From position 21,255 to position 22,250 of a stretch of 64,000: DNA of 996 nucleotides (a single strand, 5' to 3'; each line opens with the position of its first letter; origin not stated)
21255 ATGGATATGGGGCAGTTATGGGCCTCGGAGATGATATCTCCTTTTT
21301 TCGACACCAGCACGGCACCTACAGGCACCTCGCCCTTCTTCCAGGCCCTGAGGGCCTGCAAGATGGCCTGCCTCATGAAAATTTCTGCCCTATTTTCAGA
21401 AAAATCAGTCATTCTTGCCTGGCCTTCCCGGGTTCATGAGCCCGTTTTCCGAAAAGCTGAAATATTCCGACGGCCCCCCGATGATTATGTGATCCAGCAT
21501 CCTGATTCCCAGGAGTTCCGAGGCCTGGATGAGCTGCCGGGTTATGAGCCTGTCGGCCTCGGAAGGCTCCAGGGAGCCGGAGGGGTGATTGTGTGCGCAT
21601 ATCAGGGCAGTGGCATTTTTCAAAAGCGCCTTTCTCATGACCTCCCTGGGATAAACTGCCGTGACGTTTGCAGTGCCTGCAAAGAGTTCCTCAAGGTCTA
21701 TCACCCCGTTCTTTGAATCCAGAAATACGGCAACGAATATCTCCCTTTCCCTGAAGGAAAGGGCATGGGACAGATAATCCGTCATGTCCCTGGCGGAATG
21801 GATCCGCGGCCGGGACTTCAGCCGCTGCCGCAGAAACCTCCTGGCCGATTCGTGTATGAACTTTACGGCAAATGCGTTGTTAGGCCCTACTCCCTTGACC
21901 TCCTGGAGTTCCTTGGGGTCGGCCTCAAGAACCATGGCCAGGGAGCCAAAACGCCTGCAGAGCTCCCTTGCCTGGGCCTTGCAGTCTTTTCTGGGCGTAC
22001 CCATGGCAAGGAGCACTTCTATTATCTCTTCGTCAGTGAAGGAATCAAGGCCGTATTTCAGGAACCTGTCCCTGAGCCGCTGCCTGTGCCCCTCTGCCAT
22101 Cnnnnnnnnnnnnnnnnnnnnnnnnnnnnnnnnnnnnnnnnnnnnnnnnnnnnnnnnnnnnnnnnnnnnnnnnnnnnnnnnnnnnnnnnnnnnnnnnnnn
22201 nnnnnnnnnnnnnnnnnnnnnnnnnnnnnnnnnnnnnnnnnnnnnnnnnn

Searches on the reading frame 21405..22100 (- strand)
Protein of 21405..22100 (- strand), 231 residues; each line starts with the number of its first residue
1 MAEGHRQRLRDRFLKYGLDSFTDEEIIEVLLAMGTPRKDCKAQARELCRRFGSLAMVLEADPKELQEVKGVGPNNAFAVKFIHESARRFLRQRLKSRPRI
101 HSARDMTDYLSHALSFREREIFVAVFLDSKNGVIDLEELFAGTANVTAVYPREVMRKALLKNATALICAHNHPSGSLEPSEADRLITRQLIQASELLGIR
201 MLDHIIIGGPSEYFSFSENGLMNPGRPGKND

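Call 10: search_protein_families(library=ncbifam, proteins=[window:21405-22100:-], max_evalue=0.01)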
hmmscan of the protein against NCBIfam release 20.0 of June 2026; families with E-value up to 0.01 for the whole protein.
window:21405-22100:- (231 aa): 8 families
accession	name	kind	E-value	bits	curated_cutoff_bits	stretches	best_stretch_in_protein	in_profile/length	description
NF000642.1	PRK00024.1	equivalog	1.4e-69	233.9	180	1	10-221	1-211/212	RadC family protein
TIGR00608.1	radc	subfamily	1.5e-68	230.9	133.85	1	8-221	1-217/218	RadC family protein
NF010931.0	PRK14351.1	equivalog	2.8e-05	22.9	1051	1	18-97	516-595/692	NAD-dependent DNA ligase LigA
NF010337.0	PRK13766.1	equivalog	3.4e-05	22.2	610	1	42-82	734-774/781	Hef nuclease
NF010009.0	PRK13482.1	equivalog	0.00064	19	201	1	43-80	304-341/357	DNA integrity scanning diadenylate cyclase DisA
NF005932.1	PRK07956.1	equivalog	0.0016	17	369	1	24-96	500-572/664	NAD-dependent DNA ligase LigA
NF001824.0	PRK00558.1-5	equivalog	0.0031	15.9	451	1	42-80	603-641/652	excinuclease ABC subunit UvrC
NF011262.0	PRK14668.1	equivalog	0.0087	14.5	544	0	44-79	538-573/577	excinuclease ABC subunit C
